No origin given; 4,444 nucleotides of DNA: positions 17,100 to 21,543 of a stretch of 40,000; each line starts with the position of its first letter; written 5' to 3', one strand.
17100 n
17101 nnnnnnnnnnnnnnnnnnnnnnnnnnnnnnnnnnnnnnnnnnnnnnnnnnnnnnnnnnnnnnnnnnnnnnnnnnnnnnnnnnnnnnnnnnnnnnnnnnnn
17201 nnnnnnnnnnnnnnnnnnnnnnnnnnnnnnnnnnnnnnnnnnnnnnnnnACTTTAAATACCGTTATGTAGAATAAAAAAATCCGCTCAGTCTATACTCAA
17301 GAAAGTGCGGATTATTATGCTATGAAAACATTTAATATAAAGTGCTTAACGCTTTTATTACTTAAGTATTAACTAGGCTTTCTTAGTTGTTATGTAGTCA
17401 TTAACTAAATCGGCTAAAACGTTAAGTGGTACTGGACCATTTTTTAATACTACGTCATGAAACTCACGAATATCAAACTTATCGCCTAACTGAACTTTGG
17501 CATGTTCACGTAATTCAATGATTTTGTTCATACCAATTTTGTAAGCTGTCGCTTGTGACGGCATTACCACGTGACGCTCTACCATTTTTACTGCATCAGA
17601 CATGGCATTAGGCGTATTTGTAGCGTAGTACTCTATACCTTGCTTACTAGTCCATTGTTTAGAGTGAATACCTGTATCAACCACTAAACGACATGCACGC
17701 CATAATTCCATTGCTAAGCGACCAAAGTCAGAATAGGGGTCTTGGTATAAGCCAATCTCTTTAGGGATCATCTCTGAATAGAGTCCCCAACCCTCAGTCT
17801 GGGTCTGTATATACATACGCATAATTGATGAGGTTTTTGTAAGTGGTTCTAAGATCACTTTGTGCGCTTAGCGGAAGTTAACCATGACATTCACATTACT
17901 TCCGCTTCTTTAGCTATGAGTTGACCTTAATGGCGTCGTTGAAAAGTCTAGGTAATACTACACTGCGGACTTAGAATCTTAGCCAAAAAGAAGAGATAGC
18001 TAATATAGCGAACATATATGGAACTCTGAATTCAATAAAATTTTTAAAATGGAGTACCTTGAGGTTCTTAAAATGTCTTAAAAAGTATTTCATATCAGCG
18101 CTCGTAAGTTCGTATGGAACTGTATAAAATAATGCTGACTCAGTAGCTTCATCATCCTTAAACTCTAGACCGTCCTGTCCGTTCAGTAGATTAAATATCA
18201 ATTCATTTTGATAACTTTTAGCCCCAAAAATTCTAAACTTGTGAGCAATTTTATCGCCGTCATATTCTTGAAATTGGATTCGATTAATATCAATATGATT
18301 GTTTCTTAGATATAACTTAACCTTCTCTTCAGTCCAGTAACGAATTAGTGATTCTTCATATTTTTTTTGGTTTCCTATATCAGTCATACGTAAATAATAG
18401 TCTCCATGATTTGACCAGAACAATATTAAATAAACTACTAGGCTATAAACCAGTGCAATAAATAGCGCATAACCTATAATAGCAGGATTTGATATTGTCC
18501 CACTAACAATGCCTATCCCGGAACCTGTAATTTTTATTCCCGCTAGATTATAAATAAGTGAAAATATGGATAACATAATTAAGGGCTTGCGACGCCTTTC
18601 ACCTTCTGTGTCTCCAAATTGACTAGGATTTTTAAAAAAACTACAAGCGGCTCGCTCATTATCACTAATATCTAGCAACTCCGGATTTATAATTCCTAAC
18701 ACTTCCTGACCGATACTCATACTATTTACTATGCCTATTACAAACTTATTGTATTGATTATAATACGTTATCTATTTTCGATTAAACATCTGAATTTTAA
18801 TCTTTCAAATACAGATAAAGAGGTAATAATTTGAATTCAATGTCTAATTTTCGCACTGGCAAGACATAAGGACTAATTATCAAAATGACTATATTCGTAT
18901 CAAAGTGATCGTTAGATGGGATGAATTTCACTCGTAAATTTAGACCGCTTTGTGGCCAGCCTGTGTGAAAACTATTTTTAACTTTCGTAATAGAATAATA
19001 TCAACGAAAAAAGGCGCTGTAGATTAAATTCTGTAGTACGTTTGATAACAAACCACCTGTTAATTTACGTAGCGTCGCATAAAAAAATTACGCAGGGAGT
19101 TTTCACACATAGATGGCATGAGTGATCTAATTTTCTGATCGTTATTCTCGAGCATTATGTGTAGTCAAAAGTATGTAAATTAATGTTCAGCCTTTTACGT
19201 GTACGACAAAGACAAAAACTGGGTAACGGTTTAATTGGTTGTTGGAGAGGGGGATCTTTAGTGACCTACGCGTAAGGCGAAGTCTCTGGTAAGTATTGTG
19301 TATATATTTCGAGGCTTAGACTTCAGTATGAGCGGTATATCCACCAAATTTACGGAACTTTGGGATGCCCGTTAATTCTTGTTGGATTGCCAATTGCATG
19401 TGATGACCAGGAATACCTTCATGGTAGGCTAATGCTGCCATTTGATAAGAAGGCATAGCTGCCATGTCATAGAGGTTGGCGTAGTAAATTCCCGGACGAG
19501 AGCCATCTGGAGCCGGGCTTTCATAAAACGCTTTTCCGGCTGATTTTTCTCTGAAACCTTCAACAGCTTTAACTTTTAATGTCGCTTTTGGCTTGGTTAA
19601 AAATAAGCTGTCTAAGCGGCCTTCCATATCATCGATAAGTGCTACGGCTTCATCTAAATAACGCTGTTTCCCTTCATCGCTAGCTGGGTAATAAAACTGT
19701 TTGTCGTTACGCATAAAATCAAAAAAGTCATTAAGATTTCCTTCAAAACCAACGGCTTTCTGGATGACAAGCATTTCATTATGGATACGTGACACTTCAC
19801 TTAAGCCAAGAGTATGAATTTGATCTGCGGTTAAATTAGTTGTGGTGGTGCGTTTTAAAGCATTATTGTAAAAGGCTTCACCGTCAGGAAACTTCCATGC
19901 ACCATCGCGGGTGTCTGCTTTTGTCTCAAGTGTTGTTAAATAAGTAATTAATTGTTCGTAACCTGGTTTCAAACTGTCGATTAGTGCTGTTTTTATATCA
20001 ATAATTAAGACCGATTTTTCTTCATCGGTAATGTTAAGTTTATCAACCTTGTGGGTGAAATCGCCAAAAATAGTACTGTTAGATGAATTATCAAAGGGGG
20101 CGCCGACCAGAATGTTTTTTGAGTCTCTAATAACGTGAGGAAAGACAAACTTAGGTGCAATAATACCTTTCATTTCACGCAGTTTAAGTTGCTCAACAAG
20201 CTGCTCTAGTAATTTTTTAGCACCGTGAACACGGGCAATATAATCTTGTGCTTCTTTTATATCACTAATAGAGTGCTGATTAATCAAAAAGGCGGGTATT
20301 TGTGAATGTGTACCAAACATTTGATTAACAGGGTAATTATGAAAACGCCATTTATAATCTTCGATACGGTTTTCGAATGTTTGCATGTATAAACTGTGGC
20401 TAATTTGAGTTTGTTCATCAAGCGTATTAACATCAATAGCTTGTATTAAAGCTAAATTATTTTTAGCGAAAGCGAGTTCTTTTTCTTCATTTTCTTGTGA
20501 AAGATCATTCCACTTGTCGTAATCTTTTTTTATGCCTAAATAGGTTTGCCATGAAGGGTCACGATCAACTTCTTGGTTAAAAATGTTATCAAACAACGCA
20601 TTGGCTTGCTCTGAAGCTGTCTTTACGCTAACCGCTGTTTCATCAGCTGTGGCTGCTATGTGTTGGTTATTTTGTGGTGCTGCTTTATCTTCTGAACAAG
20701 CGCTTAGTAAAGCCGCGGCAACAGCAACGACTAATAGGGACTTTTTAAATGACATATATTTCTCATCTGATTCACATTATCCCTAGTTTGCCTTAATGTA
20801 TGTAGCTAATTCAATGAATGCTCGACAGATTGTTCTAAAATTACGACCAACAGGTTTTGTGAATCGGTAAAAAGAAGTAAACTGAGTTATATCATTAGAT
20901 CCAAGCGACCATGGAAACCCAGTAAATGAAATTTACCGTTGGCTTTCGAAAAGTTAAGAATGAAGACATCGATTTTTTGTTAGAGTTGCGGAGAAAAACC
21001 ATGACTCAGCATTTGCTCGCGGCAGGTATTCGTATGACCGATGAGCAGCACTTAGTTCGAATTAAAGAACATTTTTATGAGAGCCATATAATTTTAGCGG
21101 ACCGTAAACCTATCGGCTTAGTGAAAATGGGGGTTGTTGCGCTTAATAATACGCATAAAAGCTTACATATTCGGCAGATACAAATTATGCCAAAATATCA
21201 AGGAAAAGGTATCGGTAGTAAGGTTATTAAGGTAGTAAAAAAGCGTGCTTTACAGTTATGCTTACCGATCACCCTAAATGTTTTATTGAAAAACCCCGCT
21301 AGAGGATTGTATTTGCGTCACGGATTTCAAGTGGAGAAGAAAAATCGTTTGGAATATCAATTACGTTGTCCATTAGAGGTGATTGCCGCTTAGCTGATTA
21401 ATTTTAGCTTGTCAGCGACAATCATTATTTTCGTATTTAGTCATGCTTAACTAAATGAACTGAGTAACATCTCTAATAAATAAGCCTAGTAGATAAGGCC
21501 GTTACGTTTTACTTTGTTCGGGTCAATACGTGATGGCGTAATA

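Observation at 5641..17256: Complete SOS-controlled chromosomal integron with about 19 cassettes and a homogeneous attC family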

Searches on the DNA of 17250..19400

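Call 55: search_rna_families(source=window, start=17250, end=19400, threshold=evalue, max_evalue=1)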
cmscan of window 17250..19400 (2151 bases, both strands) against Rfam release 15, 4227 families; matches with E-value up to 1: 0.
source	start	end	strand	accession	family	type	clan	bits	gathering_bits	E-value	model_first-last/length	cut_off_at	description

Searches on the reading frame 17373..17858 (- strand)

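Call 18: search_protein_families(library=pfam, max_evalue=0.01, proteins=[window:17373-17858:-])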
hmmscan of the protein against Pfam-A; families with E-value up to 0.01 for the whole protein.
window:17373-17858:- (161 aa): 1 family
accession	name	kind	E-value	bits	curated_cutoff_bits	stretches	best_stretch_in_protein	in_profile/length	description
PF05960.17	DUF885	-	1.5e-61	210.1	32.4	1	7-152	384-532/532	Bacterial protein of unknown function (DUF885)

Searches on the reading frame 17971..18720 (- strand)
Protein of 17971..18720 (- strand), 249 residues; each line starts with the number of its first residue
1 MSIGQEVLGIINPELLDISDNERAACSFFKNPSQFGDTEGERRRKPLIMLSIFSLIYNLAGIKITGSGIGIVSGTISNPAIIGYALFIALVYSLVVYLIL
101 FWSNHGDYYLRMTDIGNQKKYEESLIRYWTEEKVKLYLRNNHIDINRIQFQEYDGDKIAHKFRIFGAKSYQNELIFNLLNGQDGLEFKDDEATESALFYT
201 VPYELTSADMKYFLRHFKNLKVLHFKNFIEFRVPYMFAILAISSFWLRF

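Call 21: search_protein_families(library=pfam, proteins=[window:17971-18720:-])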
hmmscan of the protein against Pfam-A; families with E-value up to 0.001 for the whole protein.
window:17971-18720:- (249 aa): 0 families

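Call 41: find_homologous_proteins(query=window:17971-18720:-, max_evalue=0.001)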
Query window:17971-18720:- (249 aa): 2 proteins with E <= 0.001 among 349 candidates.
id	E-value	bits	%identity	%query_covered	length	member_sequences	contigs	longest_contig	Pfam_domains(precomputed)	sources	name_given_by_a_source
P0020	1.3e-162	557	100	100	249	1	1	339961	-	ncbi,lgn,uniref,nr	ncbi:hypothetical protein [Colwellia sp. 12G3]|uniref:hypothetical protein n=1 Tax=Colwellia sp. 12G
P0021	1.9e-77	278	56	96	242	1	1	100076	-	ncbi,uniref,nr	ncbi:hypothetical protein [Thalassotalea sp. G2M2-11]|uniref:hypothetical protein n=1 Tax=Thalassota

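Call 42: find_encoding_contigs(protein=P0021, flank=6000, max_places=3)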
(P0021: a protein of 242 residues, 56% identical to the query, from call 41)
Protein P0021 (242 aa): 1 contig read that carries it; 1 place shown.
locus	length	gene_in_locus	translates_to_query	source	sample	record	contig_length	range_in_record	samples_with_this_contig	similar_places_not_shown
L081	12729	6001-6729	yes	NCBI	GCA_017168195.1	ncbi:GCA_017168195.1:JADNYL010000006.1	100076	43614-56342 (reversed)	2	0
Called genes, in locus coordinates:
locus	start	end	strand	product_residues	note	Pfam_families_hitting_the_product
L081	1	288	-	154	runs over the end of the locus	PF13690:CheX, PF04509:CheC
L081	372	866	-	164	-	PF20420:DUF6702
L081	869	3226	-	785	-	PF01433:Peptidase_M1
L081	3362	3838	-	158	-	PF01475:FUR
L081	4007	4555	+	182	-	-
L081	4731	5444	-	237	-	-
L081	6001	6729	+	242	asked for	-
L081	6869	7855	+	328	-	PF01207:Dus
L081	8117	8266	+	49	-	-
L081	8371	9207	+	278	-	PF00581:Rhodanese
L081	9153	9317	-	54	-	-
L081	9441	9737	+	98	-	-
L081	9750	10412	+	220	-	PF04012:PspA_IM30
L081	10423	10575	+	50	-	-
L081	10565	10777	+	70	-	PF04024:PspC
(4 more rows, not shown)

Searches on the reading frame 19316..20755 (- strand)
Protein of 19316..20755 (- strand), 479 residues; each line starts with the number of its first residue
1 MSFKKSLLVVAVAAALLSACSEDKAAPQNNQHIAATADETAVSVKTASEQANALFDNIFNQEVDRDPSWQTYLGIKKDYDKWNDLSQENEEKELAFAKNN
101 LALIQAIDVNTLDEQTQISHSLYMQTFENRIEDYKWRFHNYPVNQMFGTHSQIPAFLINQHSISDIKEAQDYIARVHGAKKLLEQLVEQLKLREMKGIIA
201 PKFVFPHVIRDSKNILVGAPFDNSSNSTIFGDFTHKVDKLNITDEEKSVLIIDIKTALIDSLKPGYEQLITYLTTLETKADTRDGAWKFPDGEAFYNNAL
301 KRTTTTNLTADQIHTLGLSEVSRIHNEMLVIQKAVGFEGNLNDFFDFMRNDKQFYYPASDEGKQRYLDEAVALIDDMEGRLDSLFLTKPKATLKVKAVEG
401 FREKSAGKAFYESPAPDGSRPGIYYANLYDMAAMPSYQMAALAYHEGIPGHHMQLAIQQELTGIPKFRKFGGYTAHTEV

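Call 21: search_protein_families(library=pfam, proteins=[window:19316-20755:-])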
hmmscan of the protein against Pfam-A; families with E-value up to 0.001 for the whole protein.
window:19316-20755:- (479 aa): 1 family
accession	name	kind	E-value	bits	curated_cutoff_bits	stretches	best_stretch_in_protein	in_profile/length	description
PF05960.17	DUF885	-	1.3e-111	375.3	32.4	1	67-478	1-401/532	Bacterial protein of unknown function (DUF885)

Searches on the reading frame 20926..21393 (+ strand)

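Call 21: search_protein_families(library=pfam, proteins=[window:20926-21393:+])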
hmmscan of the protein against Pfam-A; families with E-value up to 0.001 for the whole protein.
window:20926-21393:+ (155 aa): 4 families
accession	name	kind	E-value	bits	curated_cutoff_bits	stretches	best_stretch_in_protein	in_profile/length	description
PF13508.13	Acetyltransf_7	-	2.5e-10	41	27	1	54-136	4-84/84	Acetyltransferase (GNAT) domain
PF00583.31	Acetyltransf_1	-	3.6e-09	37.3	20.7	1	47-134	29-116/116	Acetyltransferase (GNAT) family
PF13673.13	Acetyltransf_10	-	2.1e-08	34.6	23.6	1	68-140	43-113/128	Acetyltransferase (GNAT) domain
PF08445.16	FR47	-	0.00073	19.9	22.1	0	81-140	23-83/86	FR47-like protein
